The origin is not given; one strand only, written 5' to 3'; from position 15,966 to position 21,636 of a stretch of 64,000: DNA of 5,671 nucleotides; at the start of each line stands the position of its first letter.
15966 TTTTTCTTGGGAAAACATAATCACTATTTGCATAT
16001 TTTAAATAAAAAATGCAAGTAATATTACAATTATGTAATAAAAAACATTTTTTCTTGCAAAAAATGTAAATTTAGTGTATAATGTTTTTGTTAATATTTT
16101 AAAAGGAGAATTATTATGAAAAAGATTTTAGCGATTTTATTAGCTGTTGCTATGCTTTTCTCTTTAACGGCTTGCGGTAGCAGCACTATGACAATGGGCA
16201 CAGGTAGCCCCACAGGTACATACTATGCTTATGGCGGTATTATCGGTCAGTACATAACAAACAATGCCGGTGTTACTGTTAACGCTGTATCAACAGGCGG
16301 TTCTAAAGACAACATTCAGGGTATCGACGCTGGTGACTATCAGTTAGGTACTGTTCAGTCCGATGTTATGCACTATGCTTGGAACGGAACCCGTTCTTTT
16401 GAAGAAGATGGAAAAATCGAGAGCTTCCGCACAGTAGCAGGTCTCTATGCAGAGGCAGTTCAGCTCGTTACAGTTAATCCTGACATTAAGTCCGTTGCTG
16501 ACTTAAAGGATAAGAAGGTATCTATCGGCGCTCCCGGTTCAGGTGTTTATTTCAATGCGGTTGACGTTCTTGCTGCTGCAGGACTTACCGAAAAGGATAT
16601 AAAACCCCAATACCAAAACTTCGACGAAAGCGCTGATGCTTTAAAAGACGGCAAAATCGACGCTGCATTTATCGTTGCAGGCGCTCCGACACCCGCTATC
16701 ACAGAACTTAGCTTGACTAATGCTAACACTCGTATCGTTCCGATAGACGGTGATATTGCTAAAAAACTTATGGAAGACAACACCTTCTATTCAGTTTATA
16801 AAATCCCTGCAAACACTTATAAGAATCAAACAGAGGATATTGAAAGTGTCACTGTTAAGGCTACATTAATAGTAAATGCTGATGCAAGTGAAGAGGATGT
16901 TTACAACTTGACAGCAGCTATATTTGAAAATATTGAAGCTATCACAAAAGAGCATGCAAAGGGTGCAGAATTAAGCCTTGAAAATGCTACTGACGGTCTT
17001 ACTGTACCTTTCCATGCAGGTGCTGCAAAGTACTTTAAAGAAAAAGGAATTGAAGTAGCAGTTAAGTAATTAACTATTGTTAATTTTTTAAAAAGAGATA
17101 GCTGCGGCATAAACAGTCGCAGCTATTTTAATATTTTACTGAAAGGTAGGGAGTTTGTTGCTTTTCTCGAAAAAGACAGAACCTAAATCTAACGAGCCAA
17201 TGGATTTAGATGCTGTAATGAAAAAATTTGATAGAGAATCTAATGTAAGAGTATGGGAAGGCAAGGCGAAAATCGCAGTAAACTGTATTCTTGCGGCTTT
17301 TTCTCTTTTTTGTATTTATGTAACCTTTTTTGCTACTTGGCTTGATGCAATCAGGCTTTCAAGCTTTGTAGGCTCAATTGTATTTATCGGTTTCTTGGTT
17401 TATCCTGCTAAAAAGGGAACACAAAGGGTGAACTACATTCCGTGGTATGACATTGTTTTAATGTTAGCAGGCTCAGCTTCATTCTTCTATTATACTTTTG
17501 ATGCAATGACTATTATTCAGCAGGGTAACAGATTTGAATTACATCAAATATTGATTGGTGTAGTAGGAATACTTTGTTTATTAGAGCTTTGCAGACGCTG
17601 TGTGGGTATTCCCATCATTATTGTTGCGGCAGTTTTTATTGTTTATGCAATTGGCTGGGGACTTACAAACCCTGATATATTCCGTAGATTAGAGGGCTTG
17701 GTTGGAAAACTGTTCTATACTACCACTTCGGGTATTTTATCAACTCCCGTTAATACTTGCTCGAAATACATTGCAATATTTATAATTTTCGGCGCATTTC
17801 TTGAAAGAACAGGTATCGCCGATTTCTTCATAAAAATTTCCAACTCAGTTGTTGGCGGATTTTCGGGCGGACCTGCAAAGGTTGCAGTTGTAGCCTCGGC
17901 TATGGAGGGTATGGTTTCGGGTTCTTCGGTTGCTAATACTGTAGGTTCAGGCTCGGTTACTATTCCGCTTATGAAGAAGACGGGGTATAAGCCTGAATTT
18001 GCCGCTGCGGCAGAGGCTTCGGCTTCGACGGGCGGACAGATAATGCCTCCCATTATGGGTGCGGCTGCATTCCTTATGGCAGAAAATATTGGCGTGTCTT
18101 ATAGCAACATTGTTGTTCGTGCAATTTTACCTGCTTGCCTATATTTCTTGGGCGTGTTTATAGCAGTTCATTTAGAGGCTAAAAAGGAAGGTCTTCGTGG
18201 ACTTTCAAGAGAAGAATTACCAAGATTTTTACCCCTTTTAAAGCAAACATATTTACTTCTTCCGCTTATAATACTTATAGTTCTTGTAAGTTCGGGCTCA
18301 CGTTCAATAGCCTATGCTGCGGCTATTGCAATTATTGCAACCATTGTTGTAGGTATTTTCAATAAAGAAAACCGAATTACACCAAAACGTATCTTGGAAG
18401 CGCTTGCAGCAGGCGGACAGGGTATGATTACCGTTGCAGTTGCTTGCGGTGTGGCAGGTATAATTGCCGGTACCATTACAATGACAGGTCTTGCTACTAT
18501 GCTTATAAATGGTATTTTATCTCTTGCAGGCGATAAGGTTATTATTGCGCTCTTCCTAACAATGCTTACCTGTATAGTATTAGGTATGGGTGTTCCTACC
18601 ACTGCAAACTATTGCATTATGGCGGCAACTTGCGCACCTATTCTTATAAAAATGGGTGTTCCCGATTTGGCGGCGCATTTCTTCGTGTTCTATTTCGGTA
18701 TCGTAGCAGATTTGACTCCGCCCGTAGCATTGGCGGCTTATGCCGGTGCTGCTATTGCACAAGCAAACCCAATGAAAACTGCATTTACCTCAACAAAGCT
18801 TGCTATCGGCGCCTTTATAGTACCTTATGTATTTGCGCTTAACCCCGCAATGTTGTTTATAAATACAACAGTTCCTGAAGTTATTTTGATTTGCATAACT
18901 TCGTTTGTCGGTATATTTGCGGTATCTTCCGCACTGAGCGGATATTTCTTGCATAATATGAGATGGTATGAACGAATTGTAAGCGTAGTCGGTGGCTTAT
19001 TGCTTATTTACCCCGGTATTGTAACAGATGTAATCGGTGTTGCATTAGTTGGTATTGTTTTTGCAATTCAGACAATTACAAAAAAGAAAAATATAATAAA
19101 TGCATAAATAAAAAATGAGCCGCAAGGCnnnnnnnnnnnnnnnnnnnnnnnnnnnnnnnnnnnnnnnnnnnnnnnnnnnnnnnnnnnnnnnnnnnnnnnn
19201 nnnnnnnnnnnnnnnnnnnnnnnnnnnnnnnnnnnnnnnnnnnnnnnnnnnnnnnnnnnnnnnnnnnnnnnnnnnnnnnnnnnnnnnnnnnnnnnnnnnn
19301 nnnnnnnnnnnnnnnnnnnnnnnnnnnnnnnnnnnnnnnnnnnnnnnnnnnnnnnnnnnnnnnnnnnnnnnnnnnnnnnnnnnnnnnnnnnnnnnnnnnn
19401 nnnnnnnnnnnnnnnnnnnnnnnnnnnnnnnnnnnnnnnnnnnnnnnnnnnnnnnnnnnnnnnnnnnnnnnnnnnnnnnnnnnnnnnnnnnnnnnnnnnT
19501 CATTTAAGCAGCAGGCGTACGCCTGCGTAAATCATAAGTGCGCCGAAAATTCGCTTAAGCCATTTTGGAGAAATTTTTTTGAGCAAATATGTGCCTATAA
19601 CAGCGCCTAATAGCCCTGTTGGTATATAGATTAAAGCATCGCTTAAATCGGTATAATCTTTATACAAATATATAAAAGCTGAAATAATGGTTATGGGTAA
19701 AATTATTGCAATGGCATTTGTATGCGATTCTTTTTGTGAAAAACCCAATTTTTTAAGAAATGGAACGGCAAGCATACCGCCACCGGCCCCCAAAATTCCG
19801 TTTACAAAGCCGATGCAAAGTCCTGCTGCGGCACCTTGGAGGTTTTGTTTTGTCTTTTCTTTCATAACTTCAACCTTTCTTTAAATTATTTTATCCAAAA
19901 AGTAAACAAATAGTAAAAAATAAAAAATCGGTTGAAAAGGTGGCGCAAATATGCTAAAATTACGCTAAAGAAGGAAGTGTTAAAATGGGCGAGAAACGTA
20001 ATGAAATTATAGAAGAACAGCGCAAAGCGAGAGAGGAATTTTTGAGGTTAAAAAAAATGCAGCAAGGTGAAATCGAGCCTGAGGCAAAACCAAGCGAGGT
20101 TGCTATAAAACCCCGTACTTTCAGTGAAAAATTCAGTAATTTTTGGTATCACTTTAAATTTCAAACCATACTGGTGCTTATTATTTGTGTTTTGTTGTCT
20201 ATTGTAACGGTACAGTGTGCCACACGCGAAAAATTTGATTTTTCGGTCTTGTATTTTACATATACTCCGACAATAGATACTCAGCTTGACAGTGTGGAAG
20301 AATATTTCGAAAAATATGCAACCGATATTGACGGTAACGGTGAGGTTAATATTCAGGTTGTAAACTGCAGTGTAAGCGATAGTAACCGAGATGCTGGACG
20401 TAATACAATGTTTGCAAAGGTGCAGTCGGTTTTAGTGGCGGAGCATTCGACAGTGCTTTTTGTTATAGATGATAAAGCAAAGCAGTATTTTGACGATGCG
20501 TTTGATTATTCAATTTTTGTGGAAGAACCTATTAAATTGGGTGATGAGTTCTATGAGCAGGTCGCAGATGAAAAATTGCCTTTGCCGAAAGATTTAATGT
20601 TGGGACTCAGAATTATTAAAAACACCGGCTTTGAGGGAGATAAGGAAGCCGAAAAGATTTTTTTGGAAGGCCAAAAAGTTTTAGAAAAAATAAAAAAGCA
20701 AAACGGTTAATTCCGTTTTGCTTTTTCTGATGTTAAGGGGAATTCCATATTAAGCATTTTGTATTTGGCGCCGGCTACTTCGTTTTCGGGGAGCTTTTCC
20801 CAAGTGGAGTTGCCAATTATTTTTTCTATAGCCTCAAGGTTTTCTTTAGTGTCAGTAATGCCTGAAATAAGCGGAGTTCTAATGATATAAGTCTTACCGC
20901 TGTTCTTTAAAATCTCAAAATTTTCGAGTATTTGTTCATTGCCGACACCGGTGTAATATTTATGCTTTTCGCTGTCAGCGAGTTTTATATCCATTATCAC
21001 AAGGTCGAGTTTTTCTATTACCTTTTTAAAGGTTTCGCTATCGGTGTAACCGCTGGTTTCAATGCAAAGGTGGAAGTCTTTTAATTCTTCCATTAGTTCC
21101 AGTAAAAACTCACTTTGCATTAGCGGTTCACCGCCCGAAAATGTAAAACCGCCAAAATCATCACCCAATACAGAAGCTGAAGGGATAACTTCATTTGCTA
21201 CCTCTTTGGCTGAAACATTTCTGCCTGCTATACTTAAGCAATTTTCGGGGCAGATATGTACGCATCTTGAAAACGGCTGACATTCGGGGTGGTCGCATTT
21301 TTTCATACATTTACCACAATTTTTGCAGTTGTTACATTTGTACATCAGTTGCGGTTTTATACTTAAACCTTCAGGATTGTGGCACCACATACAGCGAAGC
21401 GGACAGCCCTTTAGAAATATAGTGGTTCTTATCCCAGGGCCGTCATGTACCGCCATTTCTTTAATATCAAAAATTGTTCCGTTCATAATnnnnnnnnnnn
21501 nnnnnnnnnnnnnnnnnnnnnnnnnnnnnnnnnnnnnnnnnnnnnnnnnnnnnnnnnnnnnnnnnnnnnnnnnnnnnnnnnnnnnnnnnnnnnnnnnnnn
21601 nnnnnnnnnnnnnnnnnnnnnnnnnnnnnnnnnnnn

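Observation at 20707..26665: GRE operon with an SGNH esterase between enzyme and activase, a divergent AraC regulator and a beta-helix protein: candidate new catabolic module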

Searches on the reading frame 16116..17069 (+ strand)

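Call 92: search_protein_families(library=ncbifam, proteins=[window:16116-17069:+], max_evalue=0.00001)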
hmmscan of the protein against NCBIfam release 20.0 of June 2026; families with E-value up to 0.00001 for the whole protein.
window:16116-17069:+ (317 aa): 3 families
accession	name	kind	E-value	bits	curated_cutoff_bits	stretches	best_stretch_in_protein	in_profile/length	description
TIGR02122.1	TRAP_TAXI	subfamily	2.5e-96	322.3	84.35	1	1-311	1-320/320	TAXI family TRAP transporter solute-binding subunit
TIGR01728.1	SsuA_fam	subfamily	4.1e-11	42.6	163.5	1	114-294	85-256/290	aliphatic sulfonate ABC transporter substrate-binding protein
NF008588.0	PRK11553.1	subfamily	3.4e-08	32.8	299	1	115-187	112-183/319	aliphatic sulfonate ABC transporter substrate-binding protein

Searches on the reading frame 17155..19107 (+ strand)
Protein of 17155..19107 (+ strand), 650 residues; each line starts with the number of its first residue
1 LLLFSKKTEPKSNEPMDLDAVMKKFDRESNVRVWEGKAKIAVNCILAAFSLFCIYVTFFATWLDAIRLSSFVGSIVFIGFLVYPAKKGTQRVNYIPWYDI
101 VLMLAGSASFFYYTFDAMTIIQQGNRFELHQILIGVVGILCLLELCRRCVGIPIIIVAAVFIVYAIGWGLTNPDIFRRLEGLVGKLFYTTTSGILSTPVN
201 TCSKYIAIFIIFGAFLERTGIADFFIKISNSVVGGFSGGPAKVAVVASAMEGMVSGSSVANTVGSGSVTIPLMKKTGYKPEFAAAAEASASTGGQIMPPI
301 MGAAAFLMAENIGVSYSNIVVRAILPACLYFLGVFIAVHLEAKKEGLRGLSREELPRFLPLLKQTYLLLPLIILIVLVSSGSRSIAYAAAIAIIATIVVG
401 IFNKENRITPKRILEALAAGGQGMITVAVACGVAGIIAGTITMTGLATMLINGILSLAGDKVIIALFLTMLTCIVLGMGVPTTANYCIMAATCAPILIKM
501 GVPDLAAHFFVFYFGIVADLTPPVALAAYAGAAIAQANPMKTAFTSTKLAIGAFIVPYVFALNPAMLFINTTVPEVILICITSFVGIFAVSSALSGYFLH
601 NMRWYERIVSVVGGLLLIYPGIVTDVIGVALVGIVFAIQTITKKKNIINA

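Call 92: search_protein_families(library=ncbifam, proteins=[window:17155-19107:+], max_evalue=0.00001)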
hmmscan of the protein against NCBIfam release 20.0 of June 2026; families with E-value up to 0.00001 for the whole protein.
window:17155-19107:+ (650 aa): 3 families
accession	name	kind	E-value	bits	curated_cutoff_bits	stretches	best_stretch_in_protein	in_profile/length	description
TIGR02123.1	TRAP_fused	subfamily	4.5e-202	673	320.65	1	41-645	4-614/615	TRAP transporter fused permease subunit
TIGR00786.1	dctM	subfamily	8e-28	97.3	268.45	1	206-541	43-375/405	TRAP transporter large permease subunit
NF011634.1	PRK15060.1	equivalog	5.6e-07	28.9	800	1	206-578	59-418/425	2,3-diketo-L-gulonate TRAP transporter large permease YiaN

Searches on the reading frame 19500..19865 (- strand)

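Call 92: search_protein_families(library=ncbifam, proteins=[window:19500-19865:-], max_evalue=0.00001)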
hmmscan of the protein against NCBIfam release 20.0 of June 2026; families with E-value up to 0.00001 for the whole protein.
window:19500-19865:- (121 aa): 2 families
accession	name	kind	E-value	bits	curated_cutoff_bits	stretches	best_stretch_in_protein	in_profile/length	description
NF007909.0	PRK10621.1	equivalog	1.3e-07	31.3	383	1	16-120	20-123/266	hypothetical protein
NF040961.1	MamO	equivalog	3.6e-07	28.9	800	1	7-119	527-648/648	magnetosome protein MamO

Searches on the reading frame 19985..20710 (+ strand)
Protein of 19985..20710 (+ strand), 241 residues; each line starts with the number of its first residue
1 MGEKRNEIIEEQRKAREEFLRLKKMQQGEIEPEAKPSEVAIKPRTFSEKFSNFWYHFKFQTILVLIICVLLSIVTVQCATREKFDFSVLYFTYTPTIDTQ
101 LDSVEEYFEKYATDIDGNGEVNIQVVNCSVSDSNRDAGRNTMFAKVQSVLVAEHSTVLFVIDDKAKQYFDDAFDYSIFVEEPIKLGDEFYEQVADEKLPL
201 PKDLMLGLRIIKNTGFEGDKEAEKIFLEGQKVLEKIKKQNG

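Call 3: search_protein_families(library=pfam, proteins=[window:19985-20710:+], max_evalue=0.01)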
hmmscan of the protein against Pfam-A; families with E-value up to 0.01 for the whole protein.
window:19985-20710:+ (241 aa): 0 families
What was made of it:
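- On GRE-associated microcompartment (GRM) loci: None among the eight Pfam-scanned window genes from 19985 to 28899 (call 3).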

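Call 4: search_protein_families(library=ncbifam, proteins=[window:19985-20710:+], max_evalue=0.01)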
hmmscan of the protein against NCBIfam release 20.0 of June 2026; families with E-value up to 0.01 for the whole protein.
window:19985-20710:+ (241 aa): 0 families

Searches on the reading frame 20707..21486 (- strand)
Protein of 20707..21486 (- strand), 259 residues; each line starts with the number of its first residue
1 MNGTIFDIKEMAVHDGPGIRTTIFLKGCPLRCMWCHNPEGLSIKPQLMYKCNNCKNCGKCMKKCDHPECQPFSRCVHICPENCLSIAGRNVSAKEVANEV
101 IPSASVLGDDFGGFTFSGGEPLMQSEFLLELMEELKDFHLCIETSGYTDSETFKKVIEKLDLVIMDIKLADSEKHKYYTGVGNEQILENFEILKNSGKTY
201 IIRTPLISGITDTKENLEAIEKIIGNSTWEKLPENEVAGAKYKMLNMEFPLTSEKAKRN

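Call 3: search_protein_families(library=pfam, proteins=[window:20707-21486:-], max_evalue=0.01)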
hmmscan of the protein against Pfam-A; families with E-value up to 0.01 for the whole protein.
window:20707-21486:- (259 aa): 2 families
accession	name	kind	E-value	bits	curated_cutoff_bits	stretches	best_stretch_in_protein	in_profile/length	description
PF04055.27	Radical_SAM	-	4.1e-14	53.5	29.5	1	23-213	2-157/166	Radical SAM superfamily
PF13353.11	Fer4_12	-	1.1e-12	48.8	22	1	15-176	2-124/137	4Fe-4S single cluster domain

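Call 4: search_protein_families(library=ncbifam, proteins=[window:20707-21486:-], max_evalue=0.01)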
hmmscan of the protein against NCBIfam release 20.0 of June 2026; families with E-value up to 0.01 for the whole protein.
window:20707-21486:- (259 aa): 24 families
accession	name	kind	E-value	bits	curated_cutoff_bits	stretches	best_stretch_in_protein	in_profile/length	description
TIGR02494.1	PFLE_PFLC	subfamily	3.5e-75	253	174.35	1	5-255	1-275/293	glycyl-radical enzyme activating protein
NF043069.1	T4HPD_activ_SAM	equivalog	2.5e-70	237.2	425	1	3-254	2-273/299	trans-4-hydroxy-L-proline dehydratase activase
NF048010.1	SfplDhtActHpsHDes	equivalog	1.2e-65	221.3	430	1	2-255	5-284/298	(2S)-3-sulfopropanediol dehydratase activating enzyme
NF033719.1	ind_deCO2_activ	equivalog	3.7e-62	210.4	425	2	68-255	89-279/302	indoleacetate decarboxylase activase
NF033717.2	HPDL_rSAM_activ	equivalog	2.7e-61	207.5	420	1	2-254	3-281/311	4-hydroxyphenylacetate decarboxylase activase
TIGR04395.1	cutC_activ_rSAM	equivalog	1.1e-56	192.4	360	1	3-254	5-282/309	choline TMA-lyase-activating enzyme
NF048008.1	SfplDhtActHpfHKleb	equivalog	3.4e-52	177.7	500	1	4-249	1-273/308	(2S)-3-sulfopropanediol dehydratase activating enzyme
TIGR04003.1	rSAM_BssD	equivalog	1.7e-47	162.1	496.45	2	65-226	82-246/314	[benzylsuccinate synthase]-activating enzyme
TIGR02493.1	PFLA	equivalog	3.5e-45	154.2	231.75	2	86-256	41-219/235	pyruvate formate-lyase-activating protein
NF007483.0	PRK10076.1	equivalog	1.4e-43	149.2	326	1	3-256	22-268/292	[formate-C-acetyltransferase]-activating enzyme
TIGR04041.1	activase_YjjW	hypoth_equivalog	1.7e-39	136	250.2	1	4-227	3-227/276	YjjW family glycine radical enzyme activase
NF008356.0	PRK11145.1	equivalog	1.9e-30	105.9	375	2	87-252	47-220/246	pyruvate formate lyase 1-activating protein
TIGR02495.1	NrdG2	equivalog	8.8e-20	70.9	131.15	2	112-227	64-183/193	anaerobic ribonucleoside-triphosphate reductase activating protein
TIGR02491.1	NrdG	equivalog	1.5e-13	50.9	126.1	2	5-56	2-53/154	anaerobic ribonucleoside-triphosphate reductase activating protein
TIGR03963.1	rSAM_QueE_Clost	equivalog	4.9e-10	39.4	260.1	1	113-196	67-144/219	putative 7-carboxy-7-deazaguanine synthase QueE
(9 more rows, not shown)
